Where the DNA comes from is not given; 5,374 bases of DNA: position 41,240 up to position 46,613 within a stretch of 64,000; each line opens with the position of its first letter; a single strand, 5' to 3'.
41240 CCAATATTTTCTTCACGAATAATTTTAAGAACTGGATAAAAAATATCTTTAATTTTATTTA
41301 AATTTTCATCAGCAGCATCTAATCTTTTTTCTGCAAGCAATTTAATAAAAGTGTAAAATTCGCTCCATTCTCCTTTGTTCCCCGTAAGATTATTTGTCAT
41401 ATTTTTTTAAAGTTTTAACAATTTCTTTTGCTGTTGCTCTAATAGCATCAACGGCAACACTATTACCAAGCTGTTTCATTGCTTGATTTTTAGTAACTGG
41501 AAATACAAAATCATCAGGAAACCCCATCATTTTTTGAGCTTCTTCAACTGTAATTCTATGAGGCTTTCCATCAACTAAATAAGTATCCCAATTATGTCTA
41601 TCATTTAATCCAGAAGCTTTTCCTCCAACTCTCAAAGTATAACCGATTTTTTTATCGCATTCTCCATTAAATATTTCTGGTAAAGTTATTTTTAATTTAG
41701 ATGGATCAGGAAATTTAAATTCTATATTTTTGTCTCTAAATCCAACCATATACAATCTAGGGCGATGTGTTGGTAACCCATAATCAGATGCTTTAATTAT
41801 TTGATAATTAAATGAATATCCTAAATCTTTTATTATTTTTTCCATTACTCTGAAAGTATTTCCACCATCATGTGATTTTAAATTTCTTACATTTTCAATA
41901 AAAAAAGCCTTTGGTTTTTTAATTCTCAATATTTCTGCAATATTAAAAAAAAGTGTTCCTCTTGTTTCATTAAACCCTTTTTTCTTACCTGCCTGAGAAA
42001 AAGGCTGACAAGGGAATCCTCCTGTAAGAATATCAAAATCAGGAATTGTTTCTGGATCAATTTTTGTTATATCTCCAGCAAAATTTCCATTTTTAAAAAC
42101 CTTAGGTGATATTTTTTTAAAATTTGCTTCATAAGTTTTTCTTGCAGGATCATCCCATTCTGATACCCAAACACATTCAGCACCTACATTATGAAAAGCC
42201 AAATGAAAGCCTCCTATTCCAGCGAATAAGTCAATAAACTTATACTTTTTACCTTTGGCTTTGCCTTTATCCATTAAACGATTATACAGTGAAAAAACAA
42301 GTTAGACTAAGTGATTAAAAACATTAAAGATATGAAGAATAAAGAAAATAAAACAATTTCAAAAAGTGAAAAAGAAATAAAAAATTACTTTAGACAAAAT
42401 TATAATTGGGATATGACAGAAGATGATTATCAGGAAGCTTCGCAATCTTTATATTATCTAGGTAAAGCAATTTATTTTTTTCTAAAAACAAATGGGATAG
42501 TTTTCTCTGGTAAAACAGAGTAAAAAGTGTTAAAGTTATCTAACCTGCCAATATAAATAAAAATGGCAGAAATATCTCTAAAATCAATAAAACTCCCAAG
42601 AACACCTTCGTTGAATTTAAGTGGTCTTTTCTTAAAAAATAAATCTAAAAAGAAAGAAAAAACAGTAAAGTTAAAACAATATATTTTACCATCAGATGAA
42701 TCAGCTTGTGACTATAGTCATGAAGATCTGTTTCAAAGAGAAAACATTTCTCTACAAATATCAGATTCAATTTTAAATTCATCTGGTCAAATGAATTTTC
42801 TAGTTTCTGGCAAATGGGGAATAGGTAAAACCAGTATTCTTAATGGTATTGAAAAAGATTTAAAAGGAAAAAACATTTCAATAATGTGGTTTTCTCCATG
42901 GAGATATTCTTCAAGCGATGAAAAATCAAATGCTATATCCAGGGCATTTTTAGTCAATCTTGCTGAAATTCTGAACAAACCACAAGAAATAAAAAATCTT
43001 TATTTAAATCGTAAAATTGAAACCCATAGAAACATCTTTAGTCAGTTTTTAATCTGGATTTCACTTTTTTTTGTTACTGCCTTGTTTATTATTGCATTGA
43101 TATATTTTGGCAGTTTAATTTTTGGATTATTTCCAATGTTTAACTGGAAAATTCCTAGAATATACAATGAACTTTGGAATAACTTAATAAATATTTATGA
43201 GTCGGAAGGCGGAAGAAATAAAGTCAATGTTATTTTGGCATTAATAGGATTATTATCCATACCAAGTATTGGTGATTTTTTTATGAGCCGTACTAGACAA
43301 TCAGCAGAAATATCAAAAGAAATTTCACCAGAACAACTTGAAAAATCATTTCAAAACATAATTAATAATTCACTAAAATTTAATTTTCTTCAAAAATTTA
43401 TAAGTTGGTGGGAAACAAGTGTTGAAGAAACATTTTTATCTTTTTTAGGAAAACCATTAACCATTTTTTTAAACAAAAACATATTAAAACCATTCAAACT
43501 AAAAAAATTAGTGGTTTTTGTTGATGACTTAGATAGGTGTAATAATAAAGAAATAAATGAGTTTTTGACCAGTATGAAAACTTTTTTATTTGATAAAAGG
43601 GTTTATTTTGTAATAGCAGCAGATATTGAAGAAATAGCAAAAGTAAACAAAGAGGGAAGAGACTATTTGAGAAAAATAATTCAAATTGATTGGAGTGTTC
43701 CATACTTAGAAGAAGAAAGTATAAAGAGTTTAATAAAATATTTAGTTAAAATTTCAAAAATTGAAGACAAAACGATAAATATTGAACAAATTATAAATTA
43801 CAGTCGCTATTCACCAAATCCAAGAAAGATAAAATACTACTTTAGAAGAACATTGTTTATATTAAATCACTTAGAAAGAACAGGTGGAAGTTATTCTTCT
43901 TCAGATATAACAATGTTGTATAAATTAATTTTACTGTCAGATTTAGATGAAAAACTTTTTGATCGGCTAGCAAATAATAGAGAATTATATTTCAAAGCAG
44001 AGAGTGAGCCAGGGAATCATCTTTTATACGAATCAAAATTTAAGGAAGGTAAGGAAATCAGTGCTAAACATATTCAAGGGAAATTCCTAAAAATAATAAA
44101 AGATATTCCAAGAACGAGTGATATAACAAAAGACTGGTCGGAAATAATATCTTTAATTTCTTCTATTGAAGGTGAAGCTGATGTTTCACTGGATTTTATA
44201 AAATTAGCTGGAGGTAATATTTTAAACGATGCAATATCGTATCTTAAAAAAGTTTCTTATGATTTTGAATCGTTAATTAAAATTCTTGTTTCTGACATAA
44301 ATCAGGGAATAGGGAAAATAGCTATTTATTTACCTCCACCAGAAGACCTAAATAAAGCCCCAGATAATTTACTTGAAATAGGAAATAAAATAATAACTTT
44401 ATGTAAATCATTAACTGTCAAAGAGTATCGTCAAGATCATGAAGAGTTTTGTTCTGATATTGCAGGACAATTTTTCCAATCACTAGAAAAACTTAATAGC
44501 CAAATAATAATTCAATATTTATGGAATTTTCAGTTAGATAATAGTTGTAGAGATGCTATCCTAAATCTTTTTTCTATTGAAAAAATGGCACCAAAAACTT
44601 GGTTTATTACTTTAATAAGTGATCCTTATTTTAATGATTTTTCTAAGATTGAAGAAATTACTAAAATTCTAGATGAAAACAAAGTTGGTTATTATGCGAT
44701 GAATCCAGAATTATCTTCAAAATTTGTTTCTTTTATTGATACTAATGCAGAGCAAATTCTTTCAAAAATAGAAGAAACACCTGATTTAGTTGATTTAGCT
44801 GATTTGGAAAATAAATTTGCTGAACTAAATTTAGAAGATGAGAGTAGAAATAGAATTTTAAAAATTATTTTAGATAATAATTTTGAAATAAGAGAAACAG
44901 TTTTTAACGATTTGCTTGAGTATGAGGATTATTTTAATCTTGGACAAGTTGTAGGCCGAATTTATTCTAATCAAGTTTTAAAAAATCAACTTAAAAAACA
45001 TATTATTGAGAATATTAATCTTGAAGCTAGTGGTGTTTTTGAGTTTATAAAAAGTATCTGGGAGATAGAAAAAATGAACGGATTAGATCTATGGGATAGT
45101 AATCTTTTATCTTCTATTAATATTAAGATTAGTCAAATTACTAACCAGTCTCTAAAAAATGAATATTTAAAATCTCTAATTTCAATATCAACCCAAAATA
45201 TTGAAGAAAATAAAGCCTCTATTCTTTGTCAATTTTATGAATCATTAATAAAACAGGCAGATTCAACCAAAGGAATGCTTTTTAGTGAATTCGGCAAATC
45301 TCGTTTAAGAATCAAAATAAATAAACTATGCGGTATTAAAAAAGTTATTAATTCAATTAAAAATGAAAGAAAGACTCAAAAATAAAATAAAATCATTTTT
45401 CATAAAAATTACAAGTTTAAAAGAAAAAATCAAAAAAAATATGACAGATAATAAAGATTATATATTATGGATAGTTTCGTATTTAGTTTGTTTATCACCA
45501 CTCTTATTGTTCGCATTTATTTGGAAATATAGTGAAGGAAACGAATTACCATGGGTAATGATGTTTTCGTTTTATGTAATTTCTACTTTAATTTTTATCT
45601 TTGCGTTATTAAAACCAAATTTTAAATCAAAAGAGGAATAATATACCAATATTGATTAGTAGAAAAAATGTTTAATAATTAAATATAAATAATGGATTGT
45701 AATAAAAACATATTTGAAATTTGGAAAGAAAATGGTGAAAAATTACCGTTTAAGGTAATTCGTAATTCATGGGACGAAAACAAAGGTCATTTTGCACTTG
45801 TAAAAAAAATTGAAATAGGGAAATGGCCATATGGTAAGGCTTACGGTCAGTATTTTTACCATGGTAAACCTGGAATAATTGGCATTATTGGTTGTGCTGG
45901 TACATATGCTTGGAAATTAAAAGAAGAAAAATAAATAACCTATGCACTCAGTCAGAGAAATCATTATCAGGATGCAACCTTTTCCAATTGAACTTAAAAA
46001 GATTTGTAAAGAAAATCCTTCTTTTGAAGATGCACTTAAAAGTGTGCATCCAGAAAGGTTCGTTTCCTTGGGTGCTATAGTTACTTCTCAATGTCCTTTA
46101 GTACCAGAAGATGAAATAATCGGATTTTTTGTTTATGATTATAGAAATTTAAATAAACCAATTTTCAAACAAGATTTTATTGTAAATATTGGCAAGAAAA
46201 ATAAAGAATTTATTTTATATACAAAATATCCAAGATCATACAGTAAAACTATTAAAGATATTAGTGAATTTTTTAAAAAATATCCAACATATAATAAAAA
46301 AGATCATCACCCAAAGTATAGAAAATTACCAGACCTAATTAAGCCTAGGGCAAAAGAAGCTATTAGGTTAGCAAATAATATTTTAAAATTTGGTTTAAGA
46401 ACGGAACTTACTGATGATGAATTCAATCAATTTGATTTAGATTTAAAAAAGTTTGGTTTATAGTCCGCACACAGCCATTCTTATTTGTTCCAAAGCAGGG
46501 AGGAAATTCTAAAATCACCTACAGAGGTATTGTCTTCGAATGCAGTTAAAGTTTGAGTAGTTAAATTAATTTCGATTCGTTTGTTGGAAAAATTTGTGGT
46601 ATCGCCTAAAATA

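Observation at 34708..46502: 11.8-kb serine-recombinase island splits an L,D-transpeptidase gene at a 4-bp GGAG core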

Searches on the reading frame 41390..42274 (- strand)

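Call 8: search_protein_families(library=pfam, max_evalue=0.01, proteins=[window:41390-42274:-])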
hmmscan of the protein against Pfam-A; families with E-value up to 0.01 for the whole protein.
window:41390-42274:- (294 aa): 1 family
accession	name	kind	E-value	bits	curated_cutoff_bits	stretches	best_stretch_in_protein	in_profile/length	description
PF00145.23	DNA_methylase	-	1.2e-83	281.7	22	2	11-204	1-195/324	C-5 cytosine-specific DNA methylase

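Call 10: search_protein_families(library=padloc, max_evalue=0.01, proteins=[window:41390-42274:-])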
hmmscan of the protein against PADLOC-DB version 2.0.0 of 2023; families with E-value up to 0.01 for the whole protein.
window:41390-42274:- (294 aa): 64 families (the best 25 are shown)
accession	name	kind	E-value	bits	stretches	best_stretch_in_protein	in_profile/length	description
PDLC03272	MTase_II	-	1.4e-101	338.6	2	6-205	70-263/407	Type II methyltransferase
PDLC02653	DrmMII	-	2.3e-77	258.2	2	8-213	2-206/333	DrmMII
PDLC03361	MTase_II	-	2.6e-73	245.4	2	6-210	82-320/455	Type II methyltransferase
PDLC03378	MTase_II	-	1.9e-68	229.3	2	10-195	2-184/344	Type II methyltransferase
PDLC03217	MTase_II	-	2.2e-60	202.9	3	60-188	65-192/703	Type II methyltransferase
PDLC03716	oMTase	-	6e-60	201.2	2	6-182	34-202/349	orphan methyltransferase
PDLC03242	MTase_II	-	7.7e-59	197.7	2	6-190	96-273/409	Type II methyltransferase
PDLC00026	DruM2|DruM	-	4.2e-54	182.3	2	10-195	4-184/336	DNA cytosine methylase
PDLC03234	MTase_II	-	1.8e-52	176.9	2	9-195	3-189/375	Type II methyltransferase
PDLC00034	DruM2|DruM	-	2.8e-51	172.4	2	9-160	6-160/457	DNA cytosine methylase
PDLC03326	MTase_II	-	7.3e-45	151.9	2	10-195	4-191/412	Type II methyltransferase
PDLC03269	MTase_II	-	3.8e-44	149.5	2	9-198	2-186/437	Type II methyltransferase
PDLC03734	oMTase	-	2.9e-43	146.5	1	10-185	3-174/444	orphan methyltransferase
PDLC00033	DruM2|DruM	-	6.6e-43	145.4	2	5-183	16-194/368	DNA cytosine methylase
PDLC03307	MTase_II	-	7.1e-43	145.3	3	13-136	3-118/382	Type II methyltransferase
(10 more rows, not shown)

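Call 70: search_protein_families(library=ncbifam, max_evalue=0.01, proteins=[window:41390-42274:-])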
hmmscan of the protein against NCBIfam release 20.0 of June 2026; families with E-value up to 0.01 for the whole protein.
window:41390-42274:- (294 aa): 2 families
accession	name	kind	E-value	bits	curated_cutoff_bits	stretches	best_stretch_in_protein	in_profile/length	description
TIGR00675.1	dcm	superfamily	2e-86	290.6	100.65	2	13-196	1-183/329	DNA (cytosine-5-)-methyltransferase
NF007772.0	PRK10458.1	subfamily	8.6e-51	172.9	710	2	8-186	86-294/472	DNA cytosine methylase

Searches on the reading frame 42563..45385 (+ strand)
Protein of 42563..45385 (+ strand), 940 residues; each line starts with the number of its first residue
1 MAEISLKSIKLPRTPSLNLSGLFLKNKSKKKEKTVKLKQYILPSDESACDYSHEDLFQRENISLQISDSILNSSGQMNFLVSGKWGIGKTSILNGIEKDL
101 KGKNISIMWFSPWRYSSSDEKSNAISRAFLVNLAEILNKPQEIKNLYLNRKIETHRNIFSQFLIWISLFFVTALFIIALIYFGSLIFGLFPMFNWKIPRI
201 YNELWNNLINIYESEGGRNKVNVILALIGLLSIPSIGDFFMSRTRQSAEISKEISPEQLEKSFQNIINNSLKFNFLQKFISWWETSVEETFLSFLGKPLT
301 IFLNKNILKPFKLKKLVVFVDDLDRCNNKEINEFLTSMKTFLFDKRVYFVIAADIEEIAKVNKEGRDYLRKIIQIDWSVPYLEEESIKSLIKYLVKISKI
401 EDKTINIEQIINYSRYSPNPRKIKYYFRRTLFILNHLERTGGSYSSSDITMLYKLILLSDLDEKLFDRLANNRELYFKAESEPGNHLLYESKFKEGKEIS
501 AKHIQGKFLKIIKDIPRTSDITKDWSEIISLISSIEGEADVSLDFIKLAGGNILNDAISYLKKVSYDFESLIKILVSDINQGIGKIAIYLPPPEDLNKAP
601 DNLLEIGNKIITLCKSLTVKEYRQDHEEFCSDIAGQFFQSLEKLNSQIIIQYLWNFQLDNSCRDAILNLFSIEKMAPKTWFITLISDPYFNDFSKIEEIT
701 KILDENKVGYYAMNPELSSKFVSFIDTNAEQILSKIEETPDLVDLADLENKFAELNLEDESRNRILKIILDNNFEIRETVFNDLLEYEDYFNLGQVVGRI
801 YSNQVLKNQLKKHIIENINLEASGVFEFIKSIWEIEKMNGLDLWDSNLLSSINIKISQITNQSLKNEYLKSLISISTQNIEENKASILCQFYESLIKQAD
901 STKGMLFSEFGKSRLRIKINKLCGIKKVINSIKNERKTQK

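Call 8: search_protein_families(library=pfam, max_evalue=0.01, proteins=[window:42563-45385:+])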
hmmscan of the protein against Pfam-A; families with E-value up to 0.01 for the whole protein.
window:42563-45385:+ (940 aa): 3 families
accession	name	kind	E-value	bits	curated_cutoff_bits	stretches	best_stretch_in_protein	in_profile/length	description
PF07693.20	KAP_NTPase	-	7.6e-23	81.6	20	1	59-427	1-283/293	KAP family P-loop domain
PF12775.13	AAA_7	-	0.00043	20.3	25.8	0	304-326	90-112/181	P-loop containing dynein motor region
PF00004.35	AAA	-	0.0012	19.8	21.2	0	312-355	55-110/131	ATPase family associated with various cellular activities (AAA)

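Call 10: search_protein_families(library=padloc, max_evalue=0.01, proteins=[window:42563-45385:+])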
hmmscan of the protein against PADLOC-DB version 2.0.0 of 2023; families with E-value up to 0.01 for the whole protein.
window:42563-45385:+ (940 aa): 4 families
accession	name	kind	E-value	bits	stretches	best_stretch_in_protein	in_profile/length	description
PDLC02209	QatA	-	1e-19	68.6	2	306-415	194-317/646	-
PDLC02361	PifA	-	3.8e-16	56.8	2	46-145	8-107/720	PifA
PDLC02210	QatA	-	5.1e-14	49.7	2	307-401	197-300/593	-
PDLC04959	PDC-S20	-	4.7e-11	40.9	2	53-161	17-120/464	-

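Call 70: search_protein_families(library=ncbifam, max_evalue=0.01, proteins=[window:42563-45385:+])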
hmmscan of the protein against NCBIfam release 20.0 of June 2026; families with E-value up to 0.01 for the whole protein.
window:42563-45385:+ (940 aa): 1 family
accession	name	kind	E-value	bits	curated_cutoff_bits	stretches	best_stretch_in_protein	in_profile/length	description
NF041923.1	QatA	equivalog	1.5e-21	76.8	600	2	305-415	192-316/628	Qat anti-phage system ATPase QatA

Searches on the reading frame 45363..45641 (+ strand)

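Call 8: search_protein_families(library=pfam, max_evalue=0.01, proteins=[window:45363-45641:+])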
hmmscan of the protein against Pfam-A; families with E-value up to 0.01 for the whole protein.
window:45363-45641:+ (92 aa): 1 family
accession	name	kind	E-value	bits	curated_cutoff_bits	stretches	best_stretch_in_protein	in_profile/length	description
PF22954.2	DUF7027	-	0.0082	16.5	27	0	13-81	21-89/100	Domain of unknown function (DUF7027)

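Call 10: search_protein_families(library=padloc, max_evalue=0.01, proteins=[window:45363-45641:+])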
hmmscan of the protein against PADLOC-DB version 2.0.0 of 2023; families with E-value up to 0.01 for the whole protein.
window:45363-45641:+ (92 aa): 0 families

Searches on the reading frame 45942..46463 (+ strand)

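Call 8: search_protein_families(library=pfam, max_evalue=0.01, proteins=[window:45942-46463:+])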
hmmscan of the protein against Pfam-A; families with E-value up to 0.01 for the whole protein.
window:45942-46463:+ (173 aa): 0 families

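Call 10: search_protein_families(library=padloc, max_evalue=0.01, proteins=[window:45942-46463:+])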
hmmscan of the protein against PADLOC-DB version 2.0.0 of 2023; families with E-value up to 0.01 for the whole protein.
window:45942-46463:+ (173 aa): 1 family
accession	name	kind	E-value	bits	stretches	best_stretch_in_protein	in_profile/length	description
PDLC05046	PDC-S58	-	0.0034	14.2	1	65-123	111-168/452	-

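Call 11: search_protein_families(library=phrogs, max_evalue=0.01, proteins=[window:45942-46463:+])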
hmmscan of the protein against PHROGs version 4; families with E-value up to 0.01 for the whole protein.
window:45942-46463:+ (173 aa): 0 families

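Call 70: search_protein_families(library=ncbifam, max_evalue=0.01, proteins=[window:45942-46463:+])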
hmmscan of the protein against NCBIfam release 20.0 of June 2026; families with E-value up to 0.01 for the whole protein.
window:45942-46463:+ (173 aa): 0 families
